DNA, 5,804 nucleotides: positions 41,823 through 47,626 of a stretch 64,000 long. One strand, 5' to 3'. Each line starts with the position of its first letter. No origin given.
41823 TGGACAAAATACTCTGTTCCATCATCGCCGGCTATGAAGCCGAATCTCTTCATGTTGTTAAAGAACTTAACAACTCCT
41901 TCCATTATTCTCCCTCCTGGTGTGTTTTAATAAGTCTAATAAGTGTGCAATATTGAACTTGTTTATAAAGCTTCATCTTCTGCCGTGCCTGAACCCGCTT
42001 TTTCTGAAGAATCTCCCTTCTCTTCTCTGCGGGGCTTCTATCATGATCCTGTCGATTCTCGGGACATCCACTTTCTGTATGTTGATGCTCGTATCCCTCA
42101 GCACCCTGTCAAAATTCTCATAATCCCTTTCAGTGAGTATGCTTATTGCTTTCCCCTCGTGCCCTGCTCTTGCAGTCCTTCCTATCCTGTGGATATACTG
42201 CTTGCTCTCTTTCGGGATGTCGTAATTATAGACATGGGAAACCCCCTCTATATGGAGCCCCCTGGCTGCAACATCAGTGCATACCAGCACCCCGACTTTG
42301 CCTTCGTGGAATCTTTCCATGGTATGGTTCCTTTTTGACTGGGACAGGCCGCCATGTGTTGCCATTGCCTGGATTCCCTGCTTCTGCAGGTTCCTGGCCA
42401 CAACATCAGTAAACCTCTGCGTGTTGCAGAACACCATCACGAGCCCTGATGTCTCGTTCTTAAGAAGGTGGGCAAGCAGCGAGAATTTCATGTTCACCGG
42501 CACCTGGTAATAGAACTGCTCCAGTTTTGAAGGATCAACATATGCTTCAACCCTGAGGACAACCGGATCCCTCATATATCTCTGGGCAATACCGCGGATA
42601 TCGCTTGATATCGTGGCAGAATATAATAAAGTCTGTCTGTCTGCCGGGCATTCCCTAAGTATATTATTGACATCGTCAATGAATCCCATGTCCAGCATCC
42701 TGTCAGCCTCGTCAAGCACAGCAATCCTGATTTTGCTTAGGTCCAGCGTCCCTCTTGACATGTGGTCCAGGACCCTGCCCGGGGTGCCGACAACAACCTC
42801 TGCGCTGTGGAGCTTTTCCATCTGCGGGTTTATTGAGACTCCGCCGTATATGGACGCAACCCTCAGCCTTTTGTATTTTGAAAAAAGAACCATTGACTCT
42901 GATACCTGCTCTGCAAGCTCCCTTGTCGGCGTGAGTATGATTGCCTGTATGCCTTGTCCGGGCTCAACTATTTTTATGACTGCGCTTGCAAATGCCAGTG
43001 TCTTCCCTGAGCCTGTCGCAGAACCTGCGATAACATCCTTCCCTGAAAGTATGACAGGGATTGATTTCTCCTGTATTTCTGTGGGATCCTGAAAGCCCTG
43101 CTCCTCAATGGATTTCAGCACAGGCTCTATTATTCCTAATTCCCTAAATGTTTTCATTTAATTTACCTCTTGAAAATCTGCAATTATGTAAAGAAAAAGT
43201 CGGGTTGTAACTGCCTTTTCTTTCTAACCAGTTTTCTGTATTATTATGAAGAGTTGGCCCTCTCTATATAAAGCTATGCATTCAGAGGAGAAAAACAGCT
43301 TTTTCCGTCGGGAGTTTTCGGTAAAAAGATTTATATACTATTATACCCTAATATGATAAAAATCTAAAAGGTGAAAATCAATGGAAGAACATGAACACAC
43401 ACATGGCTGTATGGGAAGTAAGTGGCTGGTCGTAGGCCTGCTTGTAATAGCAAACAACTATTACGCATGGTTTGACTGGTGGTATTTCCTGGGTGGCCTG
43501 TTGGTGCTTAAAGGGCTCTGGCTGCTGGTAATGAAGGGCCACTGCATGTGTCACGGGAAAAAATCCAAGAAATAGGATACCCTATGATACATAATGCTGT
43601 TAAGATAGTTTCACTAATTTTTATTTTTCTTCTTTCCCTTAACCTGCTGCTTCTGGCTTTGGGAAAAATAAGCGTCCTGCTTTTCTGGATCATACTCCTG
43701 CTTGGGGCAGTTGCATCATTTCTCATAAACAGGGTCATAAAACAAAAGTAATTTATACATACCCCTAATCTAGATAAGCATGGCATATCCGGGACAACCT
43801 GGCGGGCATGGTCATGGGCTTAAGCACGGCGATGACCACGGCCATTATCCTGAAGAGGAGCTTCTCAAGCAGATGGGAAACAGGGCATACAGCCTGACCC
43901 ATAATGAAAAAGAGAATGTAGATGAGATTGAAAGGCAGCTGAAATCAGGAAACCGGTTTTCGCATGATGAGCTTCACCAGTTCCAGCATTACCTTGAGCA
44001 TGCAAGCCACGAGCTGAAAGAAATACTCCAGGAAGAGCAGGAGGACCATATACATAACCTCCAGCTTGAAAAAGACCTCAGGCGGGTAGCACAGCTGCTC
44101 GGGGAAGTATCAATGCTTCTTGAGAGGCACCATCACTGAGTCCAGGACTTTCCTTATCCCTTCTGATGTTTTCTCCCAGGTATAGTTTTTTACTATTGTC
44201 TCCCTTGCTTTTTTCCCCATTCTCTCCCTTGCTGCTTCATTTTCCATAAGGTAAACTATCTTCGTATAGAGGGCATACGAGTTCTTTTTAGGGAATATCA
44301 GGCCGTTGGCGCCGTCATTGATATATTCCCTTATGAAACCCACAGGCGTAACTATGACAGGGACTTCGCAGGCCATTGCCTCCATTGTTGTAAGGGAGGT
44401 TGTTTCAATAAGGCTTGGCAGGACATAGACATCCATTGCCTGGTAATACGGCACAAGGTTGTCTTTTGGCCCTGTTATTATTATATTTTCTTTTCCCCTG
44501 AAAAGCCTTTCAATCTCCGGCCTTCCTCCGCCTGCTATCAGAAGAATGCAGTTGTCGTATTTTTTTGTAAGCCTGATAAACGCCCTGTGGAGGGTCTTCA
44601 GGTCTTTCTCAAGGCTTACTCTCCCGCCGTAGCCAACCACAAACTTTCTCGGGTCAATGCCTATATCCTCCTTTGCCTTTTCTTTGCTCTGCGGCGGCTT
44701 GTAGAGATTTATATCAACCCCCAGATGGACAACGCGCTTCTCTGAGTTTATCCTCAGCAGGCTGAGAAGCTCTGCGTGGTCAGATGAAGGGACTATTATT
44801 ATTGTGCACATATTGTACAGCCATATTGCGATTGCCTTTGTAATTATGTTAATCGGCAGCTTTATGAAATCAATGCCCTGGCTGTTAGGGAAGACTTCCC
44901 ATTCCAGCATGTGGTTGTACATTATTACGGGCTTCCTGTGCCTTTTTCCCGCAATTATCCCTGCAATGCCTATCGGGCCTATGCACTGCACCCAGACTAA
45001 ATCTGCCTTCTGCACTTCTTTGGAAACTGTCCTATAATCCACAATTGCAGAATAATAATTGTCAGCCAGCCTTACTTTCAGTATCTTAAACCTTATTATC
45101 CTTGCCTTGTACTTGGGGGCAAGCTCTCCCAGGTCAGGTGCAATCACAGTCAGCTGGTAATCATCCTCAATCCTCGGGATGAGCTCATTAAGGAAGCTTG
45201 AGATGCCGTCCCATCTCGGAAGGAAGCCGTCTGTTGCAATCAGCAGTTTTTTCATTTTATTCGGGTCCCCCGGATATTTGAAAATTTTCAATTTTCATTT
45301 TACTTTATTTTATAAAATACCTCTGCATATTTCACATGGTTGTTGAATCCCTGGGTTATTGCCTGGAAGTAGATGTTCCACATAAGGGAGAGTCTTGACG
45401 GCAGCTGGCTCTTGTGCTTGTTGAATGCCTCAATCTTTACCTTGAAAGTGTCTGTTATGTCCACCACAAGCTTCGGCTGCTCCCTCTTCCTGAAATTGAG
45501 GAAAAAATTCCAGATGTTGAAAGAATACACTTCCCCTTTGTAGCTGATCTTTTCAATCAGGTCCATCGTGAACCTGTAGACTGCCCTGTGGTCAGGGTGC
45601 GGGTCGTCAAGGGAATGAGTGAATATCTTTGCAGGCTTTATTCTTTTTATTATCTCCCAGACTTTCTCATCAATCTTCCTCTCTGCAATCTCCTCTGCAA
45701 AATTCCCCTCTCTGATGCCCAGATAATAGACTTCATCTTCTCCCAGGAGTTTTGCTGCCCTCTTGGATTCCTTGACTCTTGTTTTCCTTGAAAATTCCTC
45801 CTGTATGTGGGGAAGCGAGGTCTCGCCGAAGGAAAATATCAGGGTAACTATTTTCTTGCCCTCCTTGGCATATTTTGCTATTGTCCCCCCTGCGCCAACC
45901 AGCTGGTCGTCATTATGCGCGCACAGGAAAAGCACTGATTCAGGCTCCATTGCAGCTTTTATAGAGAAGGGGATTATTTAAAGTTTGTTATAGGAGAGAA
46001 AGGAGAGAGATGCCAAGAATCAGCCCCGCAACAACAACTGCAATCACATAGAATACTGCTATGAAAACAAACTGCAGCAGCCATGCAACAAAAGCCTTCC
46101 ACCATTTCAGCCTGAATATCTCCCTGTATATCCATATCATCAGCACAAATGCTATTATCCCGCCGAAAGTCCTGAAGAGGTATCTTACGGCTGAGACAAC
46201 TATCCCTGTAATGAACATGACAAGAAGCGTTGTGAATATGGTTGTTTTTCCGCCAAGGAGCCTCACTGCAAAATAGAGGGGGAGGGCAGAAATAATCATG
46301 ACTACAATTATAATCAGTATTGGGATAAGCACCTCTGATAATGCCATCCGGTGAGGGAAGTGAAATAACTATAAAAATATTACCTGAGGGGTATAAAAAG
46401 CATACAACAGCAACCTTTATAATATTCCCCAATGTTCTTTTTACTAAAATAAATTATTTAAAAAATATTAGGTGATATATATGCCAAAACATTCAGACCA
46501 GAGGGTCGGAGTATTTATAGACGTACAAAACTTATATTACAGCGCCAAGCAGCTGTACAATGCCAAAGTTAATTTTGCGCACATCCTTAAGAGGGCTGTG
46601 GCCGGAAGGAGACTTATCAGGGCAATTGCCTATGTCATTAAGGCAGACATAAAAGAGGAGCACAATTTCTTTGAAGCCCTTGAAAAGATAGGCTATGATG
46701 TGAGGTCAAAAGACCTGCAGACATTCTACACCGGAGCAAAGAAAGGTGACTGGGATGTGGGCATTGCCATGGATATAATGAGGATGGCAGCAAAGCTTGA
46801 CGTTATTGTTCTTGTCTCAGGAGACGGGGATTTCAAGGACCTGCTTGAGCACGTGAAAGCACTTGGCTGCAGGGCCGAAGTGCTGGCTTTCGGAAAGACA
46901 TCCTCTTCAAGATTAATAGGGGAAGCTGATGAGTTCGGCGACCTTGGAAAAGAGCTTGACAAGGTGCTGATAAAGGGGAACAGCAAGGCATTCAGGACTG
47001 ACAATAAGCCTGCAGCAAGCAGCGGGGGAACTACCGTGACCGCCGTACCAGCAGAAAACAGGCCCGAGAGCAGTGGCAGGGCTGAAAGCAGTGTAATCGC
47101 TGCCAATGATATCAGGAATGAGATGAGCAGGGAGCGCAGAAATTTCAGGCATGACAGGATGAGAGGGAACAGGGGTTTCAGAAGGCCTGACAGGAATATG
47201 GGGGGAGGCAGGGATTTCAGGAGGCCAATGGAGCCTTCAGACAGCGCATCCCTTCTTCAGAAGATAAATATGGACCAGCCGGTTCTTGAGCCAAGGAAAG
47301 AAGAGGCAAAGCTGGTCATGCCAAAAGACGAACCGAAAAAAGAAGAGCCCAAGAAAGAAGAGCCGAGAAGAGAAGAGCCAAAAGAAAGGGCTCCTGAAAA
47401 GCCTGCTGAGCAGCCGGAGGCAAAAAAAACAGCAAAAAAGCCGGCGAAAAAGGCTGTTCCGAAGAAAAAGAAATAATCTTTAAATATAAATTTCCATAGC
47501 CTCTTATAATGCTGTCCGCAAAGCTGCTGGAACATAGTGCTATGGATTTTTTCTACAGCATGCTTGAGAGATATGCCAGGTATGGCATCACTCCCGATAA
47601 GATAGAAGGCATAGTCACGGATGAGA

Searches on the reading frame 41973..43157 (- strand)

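Call 57: search_protein_families(library=pfam, proteins=[window:41973-43157:-], max_evalue=0.00001)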
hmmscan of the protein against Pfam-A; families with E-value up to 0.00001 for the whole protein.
window:41973-43157:- (394 aa): 3 families
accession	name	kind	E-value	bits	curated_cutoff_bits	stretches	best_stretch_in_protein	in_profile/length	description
PF00270.35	DEAD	-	1.8e-48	164.9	26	1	26-187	1-164/167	DEAD/DEAH box helicase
PF00271.37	Helicase_C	-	3.6e-34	117.7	23.5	1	224-332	2-110/110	Helicase conserved C-terminal domain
PF04851.21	ResIII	-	2.6e-08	34.4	22.5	1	40-183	24-162/164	Type III restriction enzyme, res subunit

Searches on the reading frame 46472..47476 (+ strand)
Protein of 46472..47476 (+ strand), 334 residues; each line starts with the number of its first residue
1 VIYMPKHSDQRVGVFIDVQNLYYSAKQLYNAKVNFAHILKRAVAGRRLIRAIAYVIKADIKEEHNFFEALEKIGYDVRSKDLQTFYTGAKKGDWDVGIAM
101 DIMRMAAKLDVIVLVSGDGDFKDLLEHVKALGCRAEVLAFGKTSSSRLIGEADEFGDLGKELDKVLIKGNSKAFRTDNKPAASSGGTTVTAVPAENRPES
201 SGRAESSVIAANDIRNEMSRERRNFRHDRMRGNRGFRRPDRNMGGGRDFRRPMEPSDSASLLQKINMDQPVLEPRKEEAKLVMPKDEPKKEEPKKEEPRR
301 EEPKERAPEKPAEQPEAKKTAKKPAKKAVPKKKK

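Call 57: search_protein_families(library=pfam, proteins=[window:46472-47476:+], max_evalue=0.00001)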
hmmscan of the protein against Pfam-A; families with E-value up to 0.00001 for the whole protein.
window:46472-47476:+ (334 aa): 1 family
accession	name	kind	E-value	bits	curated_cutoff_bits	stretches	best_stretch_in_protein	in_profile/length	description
PF01936.24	NYN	-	2.9e-34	119.1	24.2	1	11-157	1-143/145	NYN domain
